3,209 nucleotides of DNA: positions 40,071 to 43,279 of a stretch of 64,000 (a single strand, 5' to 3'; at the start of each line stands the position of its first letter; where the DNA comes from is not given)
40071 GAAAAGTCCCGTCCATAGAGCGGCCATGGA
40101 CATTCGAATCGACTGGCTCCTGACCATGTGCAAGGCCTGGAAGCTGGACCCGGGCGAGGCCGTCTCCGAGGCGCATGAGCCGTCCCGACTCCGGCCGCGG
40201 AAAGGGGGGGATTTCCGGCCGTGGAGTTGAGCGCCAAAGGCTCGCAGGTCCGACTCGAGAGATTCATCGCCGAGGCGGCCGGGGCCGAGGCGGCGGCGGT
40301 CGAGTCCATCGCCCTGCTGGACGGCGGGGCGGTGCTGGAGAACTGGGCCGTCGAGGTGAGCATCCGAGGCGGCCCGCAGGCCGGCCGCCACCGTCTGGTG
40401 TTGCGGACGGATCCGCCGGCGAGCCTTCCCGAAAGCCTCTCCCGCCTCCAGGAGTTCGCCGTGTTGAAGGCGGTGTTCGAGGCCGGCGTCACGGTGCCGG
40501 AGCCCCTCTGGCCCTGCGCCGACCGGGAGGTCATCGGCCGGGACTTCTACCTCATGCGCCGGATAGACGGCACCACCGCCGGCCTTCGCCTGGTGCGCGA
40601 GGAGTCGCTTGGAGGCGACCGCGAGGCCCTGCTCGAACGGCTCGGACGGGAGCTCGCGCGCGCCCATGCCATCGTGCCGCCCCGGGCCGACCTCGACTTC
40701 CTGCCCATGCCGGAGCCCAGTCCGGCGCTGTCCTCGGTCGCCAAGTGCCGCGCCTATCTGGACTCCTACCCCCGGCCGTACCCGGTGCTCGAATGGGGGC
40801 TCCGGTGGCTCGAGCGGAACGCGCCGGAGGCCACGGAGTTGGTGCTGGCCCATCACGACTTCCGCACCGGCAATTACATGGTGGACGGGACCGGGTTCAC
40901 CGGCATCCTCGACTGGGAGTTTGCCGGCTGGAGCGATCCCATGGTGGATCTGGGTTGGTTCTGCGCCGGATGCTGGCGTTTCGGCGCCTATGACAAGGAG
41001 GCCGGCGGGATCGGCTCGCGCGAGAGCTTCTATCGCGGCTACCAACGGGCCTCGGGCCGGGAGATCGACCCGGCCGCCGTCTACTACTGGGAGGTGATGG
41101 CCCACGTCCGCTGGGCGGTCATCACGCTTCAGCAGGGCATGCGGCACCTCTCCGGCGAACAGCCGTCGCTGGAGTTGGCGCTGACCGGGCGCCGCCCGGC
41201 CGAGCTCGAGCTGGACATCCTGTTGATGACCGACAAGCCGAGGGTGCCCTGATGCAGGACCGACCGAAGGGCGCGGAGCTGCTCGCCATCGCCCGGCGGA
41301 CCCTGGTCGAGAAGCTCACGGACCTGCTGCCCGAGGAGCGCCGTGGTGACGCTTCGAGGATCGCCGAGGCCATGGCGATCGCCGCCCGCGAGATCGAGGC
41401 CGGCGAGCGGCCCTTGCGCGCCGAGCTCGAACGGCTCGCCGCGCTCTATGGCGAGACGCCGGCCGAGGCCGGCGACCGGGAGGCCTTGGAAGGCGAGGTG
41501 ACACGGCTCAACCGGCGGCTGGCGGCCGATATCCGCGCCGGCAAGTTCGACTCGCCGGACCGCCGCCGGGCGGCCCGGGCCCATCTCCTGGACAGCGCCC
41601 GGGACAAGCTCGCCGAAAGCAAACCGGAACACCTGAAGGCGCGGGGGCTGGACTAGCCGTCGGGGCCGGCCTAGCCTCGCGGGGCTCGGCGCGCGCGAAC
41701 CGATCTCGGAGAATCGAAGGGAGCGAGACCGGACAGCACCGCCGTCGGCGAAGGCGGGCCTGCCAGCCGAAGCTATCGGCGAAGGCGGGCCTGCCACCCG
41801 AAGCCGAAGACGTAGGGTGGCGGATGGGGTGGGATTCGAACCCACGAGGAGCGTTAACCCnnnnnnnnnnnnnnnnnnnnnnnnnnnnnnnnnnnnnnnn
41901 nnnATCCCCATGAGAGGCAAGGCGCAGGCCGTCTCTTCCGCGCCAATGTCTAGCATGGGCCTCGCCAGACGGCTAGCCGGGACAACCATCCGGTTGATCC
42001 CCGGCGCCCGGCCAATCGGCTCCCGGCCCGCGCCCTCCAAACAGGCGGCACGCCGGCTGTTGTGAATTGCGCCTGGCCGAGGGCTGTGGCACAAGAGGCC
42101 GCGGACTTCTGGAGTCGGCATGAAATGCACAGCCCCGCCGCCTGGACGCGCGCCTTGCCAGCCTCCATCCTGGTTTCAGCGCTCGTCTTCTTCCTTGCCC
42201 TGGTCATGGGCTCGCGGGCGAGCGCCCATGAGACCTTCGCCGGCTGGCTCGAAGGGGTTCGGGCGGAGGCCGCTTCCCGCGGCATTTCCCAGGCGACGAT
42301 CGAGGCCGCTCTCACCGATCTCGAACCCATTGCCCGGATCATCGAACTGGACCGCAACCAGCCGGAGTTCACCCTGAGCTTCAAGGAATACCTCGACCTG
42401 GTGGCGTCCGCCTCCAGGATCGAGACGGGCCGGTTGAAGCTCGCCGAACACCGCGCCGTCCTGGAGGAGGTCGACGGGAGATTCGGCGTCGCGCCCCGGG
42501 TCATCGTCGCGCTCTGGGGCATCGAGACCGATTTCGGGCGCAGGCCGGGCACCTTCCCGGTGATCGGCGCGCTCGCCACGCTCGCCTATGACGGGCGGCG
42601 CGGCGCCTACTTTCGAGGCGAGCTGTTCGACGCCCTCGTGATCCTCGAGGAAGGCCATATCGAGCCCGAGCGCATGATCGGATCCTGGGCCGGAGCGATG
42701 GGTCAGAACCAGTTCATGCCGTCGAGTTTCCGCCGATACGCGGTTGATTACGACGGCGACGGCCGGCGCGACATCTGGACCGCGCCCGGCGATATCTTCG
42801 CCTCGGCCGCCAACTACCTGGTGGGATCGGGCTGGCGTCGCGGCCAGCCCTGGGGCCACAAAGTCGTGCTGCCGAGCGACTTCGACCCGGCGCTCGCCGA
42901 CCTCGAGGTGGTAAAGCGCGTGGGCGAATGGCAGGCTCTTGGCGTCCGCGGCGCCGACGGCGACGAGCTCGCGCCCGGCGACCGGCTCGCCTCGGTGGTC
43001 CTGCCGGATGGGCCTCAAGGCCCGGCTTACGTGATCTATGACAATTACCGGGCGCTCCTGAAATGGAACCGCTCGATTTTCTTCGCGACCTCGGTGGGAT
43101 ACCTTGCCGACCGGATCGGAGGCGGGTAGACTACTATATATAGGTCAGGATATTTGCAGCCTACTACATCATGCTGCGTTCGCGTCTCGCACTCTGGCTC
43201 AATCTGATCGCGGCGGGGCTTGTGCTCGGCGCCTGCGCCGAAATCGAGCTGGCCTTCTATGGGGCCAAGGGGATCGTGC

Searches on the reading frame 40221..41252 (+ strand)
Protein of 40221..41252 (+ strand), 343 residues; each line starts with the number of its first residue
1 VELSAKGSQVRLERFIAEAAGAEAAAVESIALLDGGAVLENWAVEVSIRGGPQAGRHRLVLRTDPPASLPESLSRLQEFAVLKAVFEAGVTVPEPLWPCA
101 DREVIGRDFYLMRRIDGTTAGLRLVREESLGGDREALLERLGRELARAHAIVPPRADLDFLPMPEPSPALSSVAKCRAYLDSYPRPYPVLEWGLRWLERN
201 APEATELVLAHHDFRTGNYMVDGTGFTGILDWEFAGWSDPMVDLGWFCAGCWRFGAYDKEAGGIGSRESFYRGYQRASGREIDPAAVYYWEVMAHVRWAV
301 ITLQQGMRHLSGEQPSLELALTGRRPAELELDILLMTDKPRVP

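Call 58: search_protein_families(library=pfam, proteins=[window:40221-41252:+], max_evalue=0.0001)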
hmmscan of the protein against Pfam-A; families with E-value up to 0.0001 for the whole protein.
window:40221-41252:+ (343 aa): 1 family
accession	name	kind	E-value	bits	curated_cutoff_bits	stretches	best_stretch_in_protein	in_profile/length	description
PF01636.29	APH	-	4.1e-37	128.6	23.2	1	53-278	20-229/239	Phosphotransferase enzyme family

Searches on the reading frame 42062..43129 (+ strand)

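Call 58: search_protein_families(library=pfam, proteins=[window:42062-43129:+], max_evalue=0.0001)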
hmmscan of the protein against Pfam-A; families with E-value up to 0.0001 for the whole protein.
window:42062-43129:+ (355 aa): 1 family
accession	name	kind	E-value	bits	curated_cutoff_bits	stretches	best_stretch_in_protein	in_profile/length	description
PF13406.11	SLT_2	-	2.1e-108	362.4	24.3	1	59-350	2-292/292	Transglycosylase SLT domain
